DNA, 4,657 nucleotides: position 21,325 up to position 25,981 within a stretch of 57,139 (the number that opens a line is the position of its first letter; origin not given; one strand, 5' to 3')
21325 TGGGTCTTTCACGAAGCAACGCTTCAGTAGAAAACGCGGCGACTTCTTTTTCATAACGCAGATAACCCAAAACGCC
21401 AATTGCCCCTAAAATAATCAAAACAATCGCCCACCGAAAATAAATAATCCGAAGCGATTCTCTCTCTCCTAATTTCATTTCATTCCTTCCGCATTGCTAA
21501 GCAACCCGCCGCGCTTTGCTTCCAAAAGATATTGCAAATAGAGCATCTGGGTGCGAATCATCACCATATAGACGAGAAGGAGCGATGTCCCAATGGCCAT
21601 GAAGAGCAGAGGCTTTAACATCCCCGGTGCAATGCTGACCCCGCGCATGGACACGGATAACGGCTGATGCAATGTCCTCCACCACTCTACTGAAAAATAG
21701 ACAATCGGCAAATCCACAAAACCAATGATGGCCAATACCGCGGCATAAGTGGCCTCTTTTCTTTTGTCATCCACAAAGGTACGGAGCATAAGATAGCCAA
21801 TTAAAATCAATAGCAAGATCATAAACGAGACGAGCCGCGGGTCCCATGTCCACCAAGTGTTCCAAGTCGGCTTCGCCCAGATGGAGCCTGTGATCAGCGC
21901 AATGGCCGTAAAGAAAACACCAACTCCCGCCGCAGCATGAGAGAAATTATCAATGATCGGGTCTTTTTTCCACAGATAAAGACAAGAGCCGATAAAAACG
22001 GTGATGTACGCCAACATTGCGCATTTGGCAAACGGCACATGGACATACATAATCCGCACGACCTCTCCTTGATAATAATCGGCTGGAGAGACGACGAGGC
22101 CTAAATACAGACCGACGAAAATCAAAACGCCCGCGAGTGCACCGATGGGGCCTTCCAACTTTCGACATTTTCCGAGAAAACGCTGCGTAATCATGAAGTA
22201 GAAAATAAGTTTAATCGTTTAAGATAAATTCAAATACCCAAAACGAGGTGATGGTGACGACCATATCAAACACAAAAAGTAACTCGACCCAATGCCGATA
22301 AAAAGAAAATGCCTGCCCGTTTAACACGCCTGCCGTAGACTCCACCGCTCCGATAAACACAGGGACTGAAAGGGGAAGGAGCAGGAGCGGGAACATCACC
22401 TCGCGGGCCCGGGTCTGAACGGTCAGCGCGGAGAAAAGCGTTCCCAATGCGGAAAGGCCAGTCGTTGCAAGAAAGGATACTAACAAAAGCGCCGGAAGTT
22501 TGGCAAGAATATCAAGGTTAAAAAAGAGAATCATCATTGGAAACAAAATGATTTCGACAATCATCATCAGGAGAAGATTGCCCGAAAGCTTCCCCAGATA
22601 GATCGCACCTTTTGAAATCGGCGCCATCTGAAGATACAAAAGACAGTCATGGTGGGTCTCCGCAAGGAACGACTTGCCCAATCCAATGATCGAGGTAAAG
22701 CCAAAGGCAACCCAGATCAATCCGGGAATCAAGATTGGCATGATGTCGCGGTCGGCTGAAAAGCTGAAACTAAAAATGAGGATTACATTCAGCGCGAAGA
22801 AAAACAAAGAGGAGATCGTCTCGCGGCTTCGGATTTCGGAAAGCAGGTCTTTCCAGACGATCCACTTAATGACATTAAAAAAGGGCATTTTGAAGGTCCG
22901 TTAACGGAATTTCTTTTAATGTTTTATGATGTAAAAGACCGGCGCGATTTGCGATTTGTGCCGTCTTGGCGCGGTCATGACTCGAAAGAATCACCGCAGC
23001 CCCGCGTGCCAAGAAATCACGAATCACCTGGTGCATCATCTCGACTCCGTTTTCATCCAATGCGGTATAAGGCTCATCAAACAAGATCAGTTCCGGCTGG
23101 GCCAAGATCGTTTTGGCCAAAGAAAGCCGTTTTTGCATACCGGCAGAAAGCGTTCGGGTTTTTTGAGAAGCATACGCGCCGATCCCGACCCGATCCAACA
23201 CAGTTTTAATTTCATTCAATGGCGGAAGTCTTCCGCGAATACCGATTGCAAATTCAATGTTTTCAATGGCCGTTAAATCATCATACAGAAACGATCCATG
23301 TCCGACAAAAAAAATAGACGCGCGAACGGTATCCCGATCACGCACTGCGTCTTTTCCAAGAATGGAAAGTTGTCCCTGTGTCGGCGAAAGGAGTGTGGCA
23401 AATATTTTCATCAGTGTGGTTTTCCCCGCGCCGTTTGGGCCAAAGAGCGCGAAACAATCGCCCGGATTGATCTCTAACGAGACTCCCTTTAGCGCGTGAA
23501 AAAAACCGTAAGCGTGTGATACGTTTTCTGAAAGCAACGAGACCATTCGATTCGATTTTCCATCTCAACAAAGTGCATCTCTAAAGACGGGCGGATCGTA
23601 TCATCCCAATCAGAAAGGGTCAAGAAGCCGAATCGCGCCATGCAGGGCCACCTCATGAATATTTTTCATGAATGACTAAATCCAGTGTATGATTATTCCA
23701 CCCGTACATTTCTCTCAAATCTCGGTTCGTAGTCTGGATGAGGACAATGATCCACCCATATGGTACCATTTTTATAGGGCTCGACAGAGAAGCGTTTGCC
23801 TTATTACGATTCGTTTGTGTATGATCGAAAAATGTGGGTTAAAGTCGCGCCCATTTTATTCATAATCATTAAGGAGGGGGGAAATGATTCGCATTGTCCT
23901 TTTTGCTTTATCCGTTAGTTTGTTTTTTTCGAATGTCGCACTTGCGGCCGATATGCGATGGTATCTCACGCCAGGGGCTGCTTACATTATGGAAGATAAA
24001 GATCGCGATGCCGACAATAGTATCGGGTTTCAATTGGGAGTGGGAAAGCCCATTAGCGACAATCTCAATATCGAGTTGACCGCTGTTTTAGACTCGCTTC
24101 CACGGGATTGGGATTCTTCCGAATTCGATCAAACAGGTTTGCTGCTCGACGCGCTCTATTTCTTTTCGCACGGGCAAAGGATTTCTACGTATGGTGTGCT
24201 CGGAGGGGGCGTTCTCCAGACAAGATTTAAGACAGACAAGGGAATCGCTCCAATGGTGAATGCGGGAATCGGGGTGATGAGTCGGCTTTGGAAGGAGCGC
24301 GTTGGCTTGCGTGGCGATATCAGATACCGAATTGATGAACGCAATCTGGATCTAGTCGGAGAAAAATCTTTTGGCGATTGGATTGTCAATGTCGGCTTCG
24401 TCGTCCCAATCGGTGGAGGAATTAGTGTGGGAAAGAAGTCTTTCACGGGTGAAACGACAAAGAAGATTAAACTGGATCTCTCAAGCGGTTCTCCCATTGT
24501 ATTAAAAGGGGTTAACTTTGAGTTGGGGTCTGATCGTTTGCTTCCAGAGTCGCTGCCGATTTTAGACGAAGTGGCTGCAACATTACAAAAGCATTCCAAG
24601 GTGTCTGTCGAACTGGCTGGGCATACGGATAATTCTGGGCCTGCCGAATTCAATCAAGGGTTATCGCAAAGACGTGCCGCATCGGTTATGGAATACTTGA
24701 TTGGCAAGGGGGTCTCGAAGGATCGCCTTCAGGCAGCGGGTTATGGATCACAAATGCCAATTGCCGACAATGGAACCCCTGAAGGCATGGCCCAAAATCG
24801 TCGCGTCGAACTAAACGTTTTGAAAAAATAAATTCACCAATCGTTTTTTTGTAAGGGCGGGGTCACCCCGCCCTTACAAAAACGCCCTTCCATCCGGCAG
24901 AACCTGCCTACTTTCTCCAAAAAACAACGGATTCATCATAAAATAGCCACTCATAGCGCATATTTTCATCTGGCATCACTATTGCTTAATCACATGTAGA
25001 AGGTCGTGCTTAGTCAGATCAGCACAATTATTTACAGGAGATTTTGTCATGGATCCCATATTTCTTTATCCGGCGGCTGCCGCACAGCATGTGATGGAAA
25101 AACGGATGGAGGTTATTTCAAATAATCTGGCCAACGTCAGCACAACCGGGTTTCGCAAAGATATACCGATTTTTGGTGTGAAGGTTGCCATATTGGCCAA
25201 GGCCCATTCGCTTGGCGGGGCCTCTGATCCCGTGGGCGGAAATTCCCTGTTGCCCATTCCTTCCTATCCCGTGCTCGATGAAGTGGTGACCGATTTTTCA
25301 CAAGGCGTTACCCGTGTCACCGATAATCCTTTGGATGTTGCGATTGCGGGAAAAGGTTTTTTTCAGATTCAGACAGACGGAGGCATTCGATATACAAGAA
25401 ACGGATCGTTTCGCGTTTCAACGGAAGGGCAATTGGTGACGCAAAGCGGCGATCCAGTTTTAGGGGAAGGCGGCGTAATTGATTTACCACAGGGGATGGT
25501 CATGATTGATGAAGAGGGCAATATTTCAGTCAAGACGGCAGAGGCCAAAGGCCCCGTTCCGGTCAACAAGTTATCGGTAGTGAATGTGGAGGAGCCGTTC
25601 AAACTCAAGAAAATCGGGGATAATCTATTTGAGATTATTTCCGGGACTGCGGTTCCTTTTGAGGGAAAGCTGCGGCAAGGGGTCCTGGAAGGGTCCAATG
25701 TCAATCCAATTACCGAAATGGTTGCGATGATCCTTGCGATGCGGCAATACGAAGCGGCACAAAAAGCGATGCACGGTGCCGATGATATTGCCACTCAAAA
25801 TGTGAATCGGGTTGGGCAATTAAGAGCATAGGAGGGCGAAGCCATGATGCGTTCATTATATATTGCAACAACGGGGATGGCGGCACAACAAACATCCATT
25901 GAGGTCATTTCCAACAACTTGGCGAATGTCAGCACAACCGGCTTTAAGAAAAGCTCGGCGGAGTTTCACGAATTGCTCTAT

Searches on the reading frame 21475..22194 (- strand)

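Call 95: search_protein_families(library=pfam, proteins=[window:21475-22194:-], max_evalue=0.0001)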
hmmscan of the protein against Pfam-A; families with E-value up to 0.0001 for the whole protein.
window:21475-22194:- (239 aa): 1 family
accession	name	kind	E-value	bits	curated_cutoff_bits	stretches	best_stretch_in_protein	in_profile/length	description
PF01578.25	Cytochrom_C_asm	-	1.9e-37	129.4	29.9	1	22-176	37-212/212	Cytochrome C assembly protein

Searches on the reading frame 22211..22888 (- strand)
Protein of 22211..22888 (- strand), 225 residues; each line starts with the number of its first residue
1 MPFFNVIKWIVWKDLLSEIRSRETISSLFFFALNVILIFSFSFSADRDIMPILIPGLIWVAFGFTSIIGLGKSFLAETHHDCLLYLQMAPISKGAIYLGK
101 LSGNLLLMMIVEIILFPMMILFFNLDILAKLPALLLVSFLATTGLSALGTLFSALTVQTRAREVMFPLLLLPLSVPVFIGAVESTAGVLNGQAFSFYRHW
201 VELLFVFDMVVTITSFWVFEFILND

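Call 95: search_protein_families(library=pfam, proteins=[window:22211-22888:-], max_evalue=0.0001)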
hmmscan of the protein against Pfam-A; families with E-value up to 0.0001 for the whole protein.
window:22211-22888:- (225 aa): 1 family
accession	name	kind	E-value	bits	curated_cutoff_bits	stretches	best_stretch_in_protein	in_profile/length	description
PF03379.19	CcmB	-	3.2e-31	108.9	24.9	1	10-212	4-202/215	CcmB protein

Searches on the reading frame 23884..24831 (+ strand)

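Call 51: search_protein_families(library=pfam, proteins=[window:23884-24831:+], max_evalue=0.0001)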
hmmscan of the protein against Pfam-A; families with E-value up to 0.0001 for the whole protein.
window:23884-24831:+ (315 aa): 1 family
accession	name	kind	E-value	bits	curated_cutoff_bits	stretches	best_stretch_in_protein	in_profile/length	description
PF00691.25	OmpA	-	1.8e-21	76.7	27.2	1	212-306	2-98/98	OmpA family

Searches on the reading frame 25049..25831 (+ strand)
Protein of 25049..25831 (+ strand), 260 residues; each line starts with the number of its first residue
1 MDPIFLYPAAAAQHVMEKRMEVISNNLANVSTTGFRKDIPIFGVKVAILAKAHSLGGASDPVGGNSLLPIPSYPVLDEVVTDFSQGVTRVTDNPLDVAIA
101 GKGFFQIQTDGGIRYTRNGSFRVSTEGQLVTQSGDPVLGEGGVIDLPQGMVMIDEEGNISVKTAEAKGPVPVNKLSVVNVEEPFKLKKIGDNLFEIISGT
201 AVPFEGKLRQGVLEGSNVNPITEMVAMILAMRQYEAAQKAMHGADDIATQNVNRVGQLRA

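Call 51: search_protein_families(library=pfam, proteins=[window:25049-25831:+], max_evalue=0.0001)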
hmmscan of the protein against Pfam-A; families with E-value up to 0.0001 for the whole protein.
window:25049-25831:+ (260 aa): 3 families
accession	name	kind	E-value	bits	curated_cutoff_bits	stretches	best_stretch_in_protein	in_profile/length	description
PF06429.18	Flg_bbr_C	-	7e-16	57.9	23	1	209-248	1-40/46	Flagellar basal body rod FlgEFG protein C-terminal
PF22692.1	LlgE_F_G_D1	-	1.4e-15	57.6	27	1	98-161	1-64/64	Flagellar hook protein FlgE/F/G D1 domain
PF00460.25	Flg_bb_rod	-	3.9e-07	30.3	20.7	1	17-36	12-31/31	Flagella basal body rod protein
